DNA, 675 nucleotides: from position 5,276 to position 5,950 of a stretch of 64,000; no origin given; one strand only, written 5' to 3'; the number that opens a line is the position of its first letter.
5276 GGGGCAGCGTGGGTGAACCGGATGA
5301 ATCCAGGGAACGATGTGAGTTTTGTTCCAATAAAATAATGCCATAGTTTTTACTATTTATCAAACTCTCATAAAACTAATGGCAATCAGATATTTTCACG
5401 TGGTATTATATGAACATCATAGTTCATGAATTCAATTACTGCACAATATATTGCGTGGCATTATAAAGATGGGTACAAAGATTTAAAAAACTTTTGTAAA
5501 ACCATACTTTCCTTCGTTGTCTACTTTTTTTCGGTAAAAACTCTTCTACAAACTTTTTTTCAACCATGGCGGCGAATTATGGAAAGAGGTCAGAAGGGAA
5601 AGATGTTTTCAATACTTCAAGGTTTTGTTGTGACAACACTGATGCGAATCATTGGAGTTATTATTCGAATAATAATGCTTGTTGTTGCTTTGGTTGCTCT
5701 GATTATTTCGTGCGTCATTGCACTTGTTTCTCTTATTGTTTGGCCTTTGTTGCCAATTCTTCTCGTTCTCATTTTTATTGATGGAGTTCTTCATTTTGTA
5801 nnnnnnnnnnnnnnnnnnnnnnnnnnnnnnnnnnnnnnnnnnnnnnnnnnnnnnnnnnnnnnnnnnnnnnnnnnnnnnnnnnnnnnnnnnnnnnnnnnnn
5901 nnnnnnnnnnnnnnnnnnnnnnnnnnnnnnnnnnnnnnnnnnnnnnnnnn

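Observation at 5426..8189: Membrane-anchored ClpA-like double-ring AAA+ protein with a dead D1 ATPase, coupled to a small membrane protein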

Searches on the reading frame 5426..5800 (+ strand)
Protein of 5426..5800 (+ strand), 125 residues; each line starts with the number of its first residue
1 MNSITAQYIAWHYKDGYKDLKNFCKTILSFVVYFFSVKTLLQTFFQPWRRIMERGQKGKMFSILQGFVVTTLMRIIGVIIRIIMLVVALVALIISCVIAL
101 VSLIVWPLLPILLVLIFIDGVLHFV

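Call 3: search_protein_families(library=pfam, proteins=[window:5426-5800:+], max_evalue=0.1)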
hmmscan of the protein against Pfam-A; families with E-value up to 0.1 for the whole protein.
window:5426-5800:+ (125 aa): 2 families
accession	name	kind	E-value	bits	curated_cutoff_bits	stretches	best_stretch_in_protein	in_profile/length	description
PF17626.7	IncF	-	0.025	15.4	27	1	69-105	23-62/104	Inclusion membrane protein F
PF20990.2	DUF2207_C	-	0.026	14.7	33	1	40-120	106-187/247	Predicted membrane protein (DUF2207) C-terminal domain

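Call 4: search_protein_families(library=ncbifam, proteins=[window:5426-5800:+], max_evalue=0.1)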
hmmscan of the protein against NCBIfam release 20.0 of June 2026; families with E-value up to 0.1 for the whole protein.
window:5426-5800:+ (125 aa): 0 families

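Call 41: find_homologous_proteins(query=A6, max_evalue=0.001)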
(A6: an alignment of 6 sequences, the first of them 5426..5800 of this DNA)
Query A6 (6 sequences) (125 aa, profile of the alignment): 66 proteins with E <= 0.001 among 3124 candidates.
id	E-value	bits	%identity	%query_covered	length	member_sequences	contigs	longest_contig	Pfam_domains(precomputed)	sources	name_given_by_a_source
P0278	1.1e-47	179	33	93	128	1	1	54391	-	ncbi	-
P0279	1.1e-45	173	30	96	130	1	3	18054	-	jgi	jgi:hypothetical protein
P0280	5.9e-45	171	100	100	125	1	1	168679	-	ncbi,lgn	-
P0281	3.9e-44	168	32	96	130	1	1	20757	-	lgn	-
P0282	1.3e-39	153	33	94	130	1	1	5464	-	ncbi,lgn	-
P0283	4.6e-37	145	38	92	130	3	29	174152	-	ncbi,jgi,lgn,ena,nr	ncbi:hypothetical protein GW764_04165 [Candidatus Parcubacteria bacterium]|nr:hypothetical protein [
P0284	7.1e-37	144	40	93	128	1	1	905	-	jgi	jgi:hypothetical protein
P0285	7.1e-37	144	36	92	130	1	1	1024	-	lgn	-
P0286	5.1e-36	142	38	95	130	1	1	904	-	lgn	-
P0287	4.9e-35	138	33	91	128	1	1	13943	-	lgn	-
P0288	1.5e-34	137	32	97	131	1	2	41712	-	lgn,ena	-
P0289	1.6e-34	137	34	92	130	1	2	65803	-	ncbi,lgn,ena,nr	ncbi:MAG: hypothetical protein KAR00_02805 [Candidatus Pacebacteria bacterium]|nr:hypothetical prote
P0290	9.8e-34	134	35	96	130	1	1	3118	-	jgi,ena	-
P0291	1.1e-33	134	33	95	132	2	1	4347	-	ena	-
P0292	2.2e-33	133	33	95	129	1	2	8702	-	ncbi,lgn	-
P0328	5.3e-19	87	26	86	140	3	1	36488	-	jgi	-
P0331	2.7e-18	84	29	95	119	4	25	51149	-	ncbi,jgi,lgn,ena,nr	ncbi:MAG TPA: hypothetical protein VMR08_03595 [Patescibacteria group bacterium]|jgi:hypothetical pr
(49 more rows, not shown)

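Call 42: find_encoding_contigs(protein=P0283, flank=6000, max_places=2)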
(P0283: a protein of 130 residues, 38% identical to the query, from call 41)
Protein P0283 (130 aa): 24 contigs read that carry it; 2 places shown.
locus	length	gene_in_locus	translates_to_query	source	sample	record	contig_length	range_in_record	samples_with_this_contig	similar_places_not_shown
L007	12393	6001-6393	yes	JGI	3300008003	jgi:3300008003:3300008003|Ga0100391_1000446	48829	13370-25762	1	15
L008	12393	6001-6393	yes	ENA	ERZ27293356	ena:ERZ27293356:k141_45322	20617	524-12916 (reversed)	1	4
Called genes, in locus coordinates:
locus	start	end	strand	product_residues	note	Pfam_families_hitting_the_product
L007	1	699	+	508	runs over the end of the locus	-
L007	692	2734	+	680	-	-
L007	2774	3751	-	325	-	PF02481:DNA_processg_A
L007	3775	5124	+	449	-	PF02403:Seryl_tRNA_N, PF00587:tRNA-synt_2b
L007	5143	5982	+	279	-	-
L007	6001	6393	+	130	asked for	-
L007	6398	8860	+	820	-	PF00158:Sigma54_activat (weak), PF00004:AAA (weak), PF07724:AAA_2, PF07728:AAA_5, PF10431:ClpB_D2-small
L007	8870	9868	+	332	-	PF00768:Peptidase_S11, PF02113:Peptidase_S13 (weak), PF13354:Beta-lactamase2 (weak)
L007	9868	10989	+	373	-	PF01207:Dus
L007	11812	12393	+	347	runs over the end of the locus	PF05496:RuvB_N, PF13177:DNA_pol3_delta2 (weak), PF13173:AAA_14 (faint), PF13401:AAA_22 (faint), PF00004:AAA, PF07728:AAA_5 (weak), PF13177:DNA_pol3_delta2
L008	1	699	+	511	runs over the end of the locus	-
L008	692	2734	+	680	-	-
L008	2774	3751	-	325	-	PF02481:DNA_processg_A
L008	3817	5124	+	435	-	PF02403:Seryl_tRNA_N, PF00587:tRNA-synt_2b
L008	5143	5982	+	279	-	-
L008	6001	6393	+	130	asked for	-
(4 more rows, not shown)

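Call 43: find_encoding_contigs(protein=P0331, flank=6000, max_places=2)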
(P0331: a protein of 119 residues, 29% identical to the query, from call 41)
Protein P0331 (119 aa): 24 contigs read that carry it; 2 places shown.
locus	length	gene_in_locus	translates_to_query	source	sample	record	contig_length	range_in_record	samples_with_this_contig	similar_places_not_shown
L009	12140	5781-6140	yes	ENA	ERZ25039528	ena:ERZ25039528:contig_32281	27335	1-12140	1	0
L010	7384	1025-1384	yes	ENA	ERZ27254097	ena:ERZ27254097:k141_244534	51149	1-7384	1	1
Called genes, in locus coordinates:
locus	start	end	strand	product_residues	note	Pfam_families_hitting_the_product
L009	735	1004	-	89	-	-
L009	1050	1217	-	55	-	-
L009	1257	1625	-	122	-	PF00472:RF-1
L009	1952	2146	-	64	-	-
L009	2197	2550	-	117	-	PF01197:Ribosomal_L31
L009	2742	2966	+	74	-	PF00318:Ribosomal_S2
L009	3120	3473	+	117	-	PF00318:Ribosomal_S2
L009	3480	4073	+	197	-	PF00889:EF_TS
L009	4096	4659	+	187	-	PF01765:RRF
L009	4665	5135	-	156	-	-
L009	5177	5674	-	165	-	PF13384:HTH_23 (faint), PF13936:HTH_38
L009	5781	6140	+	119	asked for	-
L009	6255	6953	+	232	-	-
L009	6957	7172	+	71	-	-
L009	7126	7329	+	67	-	-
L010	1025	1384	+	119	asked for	-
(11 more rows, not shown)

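Call 44: find_encoding_contigs(protein=P0328, flank=6000, max_places=2)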
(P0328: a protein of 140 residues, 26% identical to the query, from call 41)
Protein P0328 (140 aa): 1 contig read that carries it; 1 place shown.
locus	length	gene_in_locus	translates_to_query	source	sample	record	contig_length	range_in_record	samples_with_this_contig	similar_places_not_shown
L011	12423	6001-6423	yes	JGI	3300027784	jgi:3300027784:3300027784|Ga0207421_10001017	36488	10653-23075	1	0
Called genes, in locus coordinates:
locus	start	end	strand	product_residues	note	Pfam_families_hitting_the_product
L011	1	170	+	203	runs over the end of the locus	PF01135:PCMT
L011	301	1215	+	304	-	PF02618:YceG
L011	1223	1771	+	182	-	PF01965:DJ-1_PfpI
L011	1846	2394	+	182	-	PF00466:Ribosomal_L10, PF27436:RL10_C (weak)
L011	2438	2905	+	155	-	PF16320:Ribosomal_L12_N, PF00542:Ribosomal_L12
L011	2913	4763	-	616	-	-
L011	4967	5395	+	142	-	PF00011:HSP20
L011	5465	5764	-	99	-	-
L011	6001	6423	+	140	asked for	-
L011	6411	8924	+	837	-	PF13401:AAA_22 (faint), PF17871:AAA_lid_9 (weak), PF00004:AAA (weak), PF07724:AAA_2, PF07728:AAA_5, PF10431:ClpB_D2-small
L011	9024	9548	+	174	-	PF02381:MraZ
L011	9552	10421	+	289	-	PF01795:Methyltransf_5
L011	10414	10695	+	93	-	-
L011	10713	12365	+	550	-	PF03717:PBP_dimer, PF00905:Transpeptidase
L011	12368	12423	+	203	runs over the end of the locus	-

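Call 72: search_protein_families(library=padloc, proteins=[window:5426-5800:+], max_evalue=0.01)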
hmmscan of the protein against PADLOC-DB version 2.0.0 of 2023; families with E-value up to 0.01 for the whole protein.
window:5426-5800:+ (125 aa): 0 families

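Call 88: search_solved_structures(query=A13, max_evalue=10, show_alignments=0)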
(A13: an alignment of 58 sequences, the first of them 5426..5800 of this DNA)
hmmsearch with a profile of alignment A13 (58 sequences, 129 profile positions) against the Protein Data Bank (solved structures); distinct sequences matched with E-value up to 10: 0.

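Call 89: search_protein_families(library=pfam, alignment_id=A13, max_evalue=0.1)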
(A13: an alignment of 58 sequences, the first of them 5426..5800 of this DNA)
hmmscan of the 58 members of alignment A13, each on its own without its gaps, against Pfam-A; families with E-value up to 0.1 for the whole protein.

A. member 1, window:5426-5800:+ (125 aa): 2 families
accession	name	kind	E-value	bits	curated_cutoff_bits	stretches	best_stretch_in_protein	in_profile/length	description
PF17626.7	IncF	-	0.025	15.4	27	1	69-105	23-62/104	Inclusion membrane protein F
PF20990.2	DUF2207_C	-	0.026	14.7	33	1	40-120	106-187/247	Predicted membrane protein (DUF2207) C-terminal domain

B. families by the number of members that match (of 58 scanned): 12 families
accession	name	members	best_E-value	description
PF01146.22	Caveolin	1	0.00072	Caveolin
PF04610.19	TrbL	1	0.011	TrbL/VirB6 plasmid conjugal transfer protein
PF02355.23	SecD_SecF_C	1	0.014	Protein export membrane protein SecD/SecF, C-terminal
PF06405.16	RCC_reductase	1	0.021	Red chlorophyll catabolite reductase (RCC reductase)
PF17626.7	IncF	1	0.025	Inclusion membrane protein F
PF20990.2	DUF2207_C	1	0.026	Predicted membrane protein (DUF2207) C-terminal domain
PF13253.11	DUF4044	1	0.031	Protein of unknown function (DUF4044)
PF15944.10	DUF4752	1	0.041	Domain of unknown function (DUF4752)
PF05081.17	AcMNPV_P18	1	0.042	Autographa californica nuclear polyhedrosis virus (AcMNPV), P18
PF23502.1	YdgV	1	0.077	YdgV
PF25149.1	DUF7825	1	0.082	Domain of unknown function (DUF7825)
PF12805.13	FUSC-like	1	0.094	FUSC-like inner membrane protein yccS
